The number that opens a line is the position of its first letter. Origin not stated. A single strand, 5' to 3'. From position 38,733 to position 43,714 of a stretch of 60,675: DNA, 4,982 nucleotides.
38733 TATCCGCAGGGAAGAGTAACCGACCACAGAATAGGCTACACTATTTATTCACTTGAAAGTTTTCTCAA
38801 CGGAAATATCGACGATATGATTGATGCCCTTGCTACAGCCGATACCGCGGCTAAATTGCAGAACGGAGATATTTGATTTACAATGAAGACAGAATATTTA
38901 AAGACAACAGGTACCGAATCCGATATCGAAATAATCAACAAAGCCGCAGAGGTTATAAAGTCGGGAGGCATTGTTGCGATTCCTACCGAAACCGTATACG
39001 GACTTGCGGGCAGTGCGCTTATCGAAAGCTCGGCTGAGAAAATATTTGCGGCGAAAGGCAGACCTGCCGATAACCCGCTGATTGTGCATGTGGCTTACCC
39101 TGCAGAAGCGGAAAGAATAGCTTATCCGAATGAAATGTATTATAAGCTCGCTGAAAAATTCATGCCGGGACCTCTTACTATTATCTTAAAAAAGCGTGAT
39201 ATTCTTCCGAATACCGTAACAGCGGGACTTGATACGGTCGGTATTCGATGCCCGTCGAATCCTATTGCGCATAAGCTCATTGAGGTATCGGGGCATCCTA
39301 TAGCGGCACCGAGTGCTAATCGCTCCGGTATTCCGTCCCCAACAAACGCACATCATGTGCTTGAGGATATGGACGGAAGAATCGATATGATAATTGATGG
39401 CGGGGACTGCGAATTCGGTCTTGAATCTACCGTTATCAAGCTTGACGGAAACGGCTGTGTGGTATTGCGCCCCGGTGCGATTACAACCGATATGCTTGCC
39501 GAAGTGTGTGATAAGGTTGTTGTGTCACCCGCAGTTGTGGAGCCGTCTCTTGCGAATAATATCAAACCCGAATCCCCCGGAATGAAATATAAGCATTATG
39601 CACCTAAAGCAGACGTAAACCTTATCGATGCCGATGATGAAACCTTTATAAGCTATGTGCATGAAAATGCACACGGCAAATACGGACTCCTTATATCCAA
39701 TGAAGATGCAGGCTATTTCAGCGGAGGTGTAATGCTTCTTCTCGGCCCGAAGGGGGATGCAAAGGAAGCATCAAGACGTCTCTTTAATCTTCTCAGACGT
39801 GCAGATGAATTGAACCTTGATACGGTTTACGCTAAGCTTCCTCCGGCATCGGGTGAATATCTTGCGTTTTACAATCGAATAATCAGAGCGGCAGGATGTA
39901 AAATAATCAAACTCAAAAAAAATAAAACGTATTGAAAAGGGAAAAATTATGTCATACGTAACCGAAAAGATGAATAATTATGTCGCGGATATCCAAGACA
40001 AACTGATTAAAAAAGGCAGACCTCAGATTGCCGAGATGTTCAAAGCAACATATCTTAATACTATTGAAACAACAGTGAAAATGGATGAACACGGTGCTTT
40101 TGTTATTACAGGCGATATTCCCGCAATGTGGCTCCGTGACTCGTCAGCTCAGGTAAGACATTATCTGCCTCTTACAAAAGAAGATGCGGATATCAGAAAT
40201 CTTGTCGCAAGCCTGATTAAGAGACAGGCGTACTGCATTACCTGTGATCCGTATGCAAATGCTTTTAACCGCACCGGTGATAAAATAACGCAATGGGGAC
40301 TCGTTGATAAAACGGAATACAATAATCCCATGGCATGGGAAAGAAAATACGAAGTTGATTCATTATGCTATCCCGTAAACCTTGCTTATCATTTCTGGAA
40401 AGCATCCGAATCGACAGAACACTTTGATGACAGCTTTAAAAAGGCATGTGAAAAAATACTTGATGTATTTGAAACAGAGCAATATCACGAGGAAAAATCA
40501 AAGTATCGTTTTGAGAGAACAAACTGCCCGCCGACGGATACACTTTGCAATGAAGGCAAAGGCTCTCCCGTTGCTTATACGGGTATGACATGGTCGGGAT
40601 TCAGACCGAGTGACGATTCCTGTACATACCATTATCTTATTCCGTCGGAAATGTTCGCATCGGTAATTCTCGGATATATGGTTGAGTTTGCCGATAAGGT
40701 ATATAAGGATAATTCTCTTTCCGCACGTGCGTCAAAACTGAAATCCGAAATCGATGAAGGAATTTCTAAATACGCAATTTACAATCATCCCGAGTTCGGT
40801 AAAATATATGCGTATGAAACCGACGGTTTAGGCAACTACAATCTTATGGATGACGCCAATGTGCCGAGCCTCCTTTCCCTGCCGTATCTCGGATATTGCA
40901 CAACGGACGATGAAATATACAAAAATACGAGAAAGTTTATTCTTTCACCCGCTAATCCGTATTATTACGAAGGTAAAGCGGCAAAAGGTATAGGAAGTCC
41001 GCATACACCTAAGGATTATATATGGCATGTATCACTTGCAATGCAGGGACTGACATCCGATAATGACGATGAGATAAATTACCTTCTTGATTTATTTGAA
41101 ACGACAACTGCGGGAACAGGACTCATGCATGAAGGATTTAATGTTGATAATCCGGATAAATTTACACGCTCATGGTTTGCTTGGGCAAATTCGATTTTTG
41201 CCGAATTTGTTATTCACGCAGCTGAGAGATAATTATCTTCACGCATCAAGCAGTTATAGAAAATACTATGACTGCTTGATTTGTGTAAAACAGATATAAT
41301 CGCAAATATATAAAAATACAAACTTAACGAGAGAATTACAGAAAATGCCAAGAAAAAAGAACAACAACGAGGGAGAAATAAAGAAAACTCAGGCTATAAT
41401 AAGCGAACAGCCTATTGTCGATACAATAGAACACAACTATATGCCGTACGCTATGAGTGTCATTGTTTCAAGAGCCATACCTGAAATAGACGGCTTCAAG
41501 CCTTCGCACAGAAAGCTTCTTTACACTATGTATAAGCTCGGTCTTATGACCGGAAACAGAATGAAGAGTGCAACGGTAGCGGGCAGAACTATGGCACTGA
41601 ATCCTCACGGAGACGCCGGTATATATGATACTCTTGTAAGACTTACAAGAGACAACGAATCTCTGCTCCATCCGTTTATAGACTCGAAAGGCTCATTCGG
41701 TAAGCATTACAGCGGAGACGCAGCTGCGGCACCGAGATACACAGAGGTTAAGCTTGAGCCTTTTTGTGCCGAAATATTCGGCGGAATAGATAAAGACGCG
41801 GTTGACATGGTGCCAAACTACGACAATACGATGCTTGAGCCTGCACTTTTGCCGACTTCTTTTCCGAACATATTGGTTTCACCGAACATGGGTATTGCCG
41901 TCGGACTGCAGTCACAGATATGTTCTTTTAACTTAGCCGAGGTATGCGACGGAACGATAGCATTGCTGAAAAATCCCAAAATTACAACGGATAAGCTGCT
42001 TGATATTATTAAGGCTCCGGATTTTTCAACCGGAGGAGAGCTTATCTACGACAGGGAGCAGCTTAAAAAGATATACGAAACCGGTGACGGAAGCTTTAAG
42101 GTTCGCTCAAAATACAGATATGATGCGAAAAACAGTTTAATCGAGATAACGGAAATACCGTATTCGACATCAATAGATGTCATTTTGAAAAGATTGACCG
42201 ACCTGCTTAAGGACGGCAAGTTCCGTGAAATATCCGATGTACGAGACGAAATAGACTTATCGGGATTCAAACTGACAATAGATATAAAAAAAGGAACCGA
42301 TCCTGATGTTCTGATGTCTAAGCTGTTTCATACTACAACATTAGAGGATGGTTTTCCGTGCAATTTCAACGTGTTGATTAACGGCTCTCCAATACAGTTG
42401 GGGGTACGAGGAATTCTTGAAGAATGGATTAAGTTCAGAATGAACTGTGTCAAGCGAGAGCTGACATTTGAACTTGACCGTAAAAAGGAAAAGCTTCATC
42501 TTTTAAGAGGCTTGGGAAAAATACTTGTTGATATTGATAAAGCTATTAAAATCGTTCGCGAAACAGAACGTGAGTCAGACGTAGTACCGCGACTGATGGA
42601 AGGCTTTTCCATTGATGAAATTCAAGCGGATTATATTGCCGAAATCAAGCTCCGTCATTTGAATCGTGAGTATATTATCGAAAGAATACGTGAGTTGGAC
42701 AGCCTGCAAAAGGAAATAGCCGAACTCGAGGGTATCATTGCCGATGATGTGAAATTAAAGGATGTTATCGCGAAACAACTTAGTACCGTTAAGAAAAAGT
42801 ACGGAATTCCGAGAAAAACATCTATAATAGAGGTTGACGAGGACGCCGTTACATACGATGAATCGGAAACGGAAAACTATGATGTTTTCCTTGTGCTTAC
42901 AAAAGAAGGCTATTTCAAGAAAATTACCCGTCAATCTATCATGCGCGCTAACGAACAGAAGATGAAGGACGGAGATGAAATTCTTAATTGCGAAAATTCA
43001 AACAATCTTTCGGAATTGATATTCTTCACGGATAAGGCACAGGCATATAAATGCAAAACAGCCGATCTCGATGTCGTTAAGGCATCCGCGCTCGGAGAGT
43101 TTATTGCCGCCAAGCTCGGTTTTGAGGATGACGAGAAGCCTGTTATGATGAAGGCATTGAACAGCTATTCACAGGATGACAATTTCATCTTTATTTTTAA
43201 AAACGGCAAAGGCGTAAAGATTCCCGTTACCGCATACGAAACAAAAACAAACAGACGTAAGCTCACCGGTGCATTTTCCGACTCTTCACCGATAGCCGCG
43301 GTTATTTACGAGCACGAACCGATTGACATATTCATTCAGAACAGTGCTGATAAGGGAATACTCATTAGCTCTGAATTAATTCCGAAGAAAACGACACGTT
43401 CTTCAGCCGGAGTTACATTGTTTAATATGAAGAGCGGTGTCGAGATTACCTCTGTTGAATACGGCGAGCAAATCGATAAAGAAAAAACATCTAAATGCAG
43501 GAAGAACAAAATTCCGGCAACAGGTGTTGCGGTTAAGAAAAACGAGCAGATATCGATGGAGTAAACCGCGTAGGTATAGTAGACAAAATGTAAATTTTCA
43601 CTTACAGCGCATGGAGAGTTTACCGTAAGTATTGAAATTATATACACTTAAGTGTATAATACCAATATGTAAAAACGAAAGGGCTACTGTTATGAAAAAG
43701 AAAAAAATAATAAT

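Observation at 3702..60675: Dispersed family of four short elements with a conserved core and a stem that changes sequence but keeps pairing (best candidate for an undescribed system)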

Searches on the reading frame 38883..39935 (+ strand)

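Call 83: search_protein_families(library=pfam, proteins=[window:38883-39935:+], max_evalue=0.00001)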
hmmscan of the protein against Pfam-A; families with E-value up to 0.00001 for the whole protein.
window:38883-39935:+ (350 aa): 2 families
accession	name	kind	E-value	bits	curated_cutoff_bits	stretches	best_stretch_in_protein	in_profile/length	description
PF01300.24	Sua5_yciO_yrdC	-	9.7e-59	198.3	25.1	1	23-198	1-178/178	Telomere recombination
PF03481.19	Sua5_C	-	7e-28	98.3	22.9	1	200-338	1-136/136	Threonylcarbamoyl-AMP synthase, C-terminal domain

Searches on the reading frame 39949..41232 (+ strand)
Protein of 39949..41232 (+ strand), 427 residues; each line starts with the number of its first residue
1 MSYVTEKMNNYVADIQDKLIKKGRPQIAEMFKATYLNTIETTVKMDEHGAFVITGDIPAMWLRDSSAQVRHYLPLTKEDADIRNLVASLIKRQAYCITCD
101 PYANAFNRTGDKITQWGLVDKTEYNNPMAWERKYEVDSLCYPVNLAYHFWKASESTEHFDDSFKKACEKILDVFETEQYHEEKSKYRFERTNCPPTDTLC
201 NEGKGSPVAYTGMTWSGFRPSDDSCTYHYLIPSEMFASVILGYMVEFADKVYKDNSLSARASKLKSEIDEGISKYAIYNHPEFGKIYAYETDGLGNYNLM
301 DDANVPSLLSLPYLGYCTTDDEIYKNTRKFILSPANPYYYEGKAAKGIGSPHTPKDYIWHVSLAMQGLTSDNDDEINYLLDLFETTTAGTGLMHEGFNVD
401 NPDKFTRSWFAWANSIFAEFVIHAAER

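Call 84: search_protein_families(library=pfam, proteins=[window:39949-41232:+], max_evalue=0.00001)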
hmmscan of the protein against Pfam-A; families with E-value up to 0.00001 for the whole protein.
window:39949-41232:+ (427 aa): 1 family
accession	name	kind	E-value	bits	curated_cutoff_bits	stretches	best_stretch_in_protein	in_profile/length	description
PF06824.17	Glyco_hydro_125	-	2.5e-164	547.5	23.4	1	25-422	2-414/414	Metal-independent alpha-mannosidase (GH125)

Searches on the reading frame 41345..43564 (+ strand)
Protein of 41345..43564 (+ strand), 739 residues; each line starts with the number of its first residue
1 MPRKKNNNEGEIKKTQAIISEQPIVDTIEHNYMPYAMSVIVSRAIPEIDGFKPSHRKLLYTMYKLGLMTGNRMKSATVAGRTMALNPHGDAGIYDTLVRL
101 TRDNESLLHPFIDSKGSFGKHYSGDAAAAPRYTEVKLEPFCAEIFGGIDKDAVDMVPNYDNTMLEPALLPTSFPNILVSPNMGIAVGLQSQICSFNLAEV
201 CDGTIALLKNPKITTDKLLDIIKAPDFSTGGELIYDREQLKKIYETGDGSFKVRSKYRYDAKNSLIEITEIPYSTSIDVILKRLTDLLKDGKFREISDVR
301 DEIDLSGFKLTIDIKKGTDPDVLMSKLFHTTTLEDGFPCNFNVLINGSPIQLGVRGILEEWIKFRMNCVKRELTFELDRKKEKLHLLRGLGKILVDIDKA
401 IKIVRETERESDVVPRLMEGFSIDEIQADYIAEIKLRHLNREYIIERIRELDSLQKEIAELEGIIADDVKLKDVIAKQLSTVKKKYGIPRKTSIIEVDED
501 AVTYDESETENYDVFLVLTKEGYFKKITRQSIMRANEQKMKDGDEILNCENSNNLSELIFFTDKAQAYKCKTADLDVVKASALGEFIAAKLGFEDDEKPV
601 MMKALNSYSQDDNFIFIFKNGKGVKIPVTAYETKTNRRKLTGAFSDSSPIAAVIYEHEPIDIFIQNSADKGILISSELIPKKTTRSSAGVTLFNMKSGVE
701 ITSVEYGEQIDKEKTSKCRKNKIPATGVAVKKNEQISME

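Call 84: search_protein_families(library=pfam, proteins=[window:41345-43564:+], max_evalue=0.00001)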
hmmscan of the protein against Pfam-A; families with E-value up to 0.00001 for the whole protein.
window:41345-43564:+ (739 aa): 1 family
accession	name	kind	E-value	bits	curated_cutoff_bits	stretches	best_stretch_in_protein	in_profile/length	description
PF00521.26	DNA_topoisoIV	-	9.2e-122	407.4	31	1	43-479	1-431/432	DNA gyrase/topoisomerase IV, subunit A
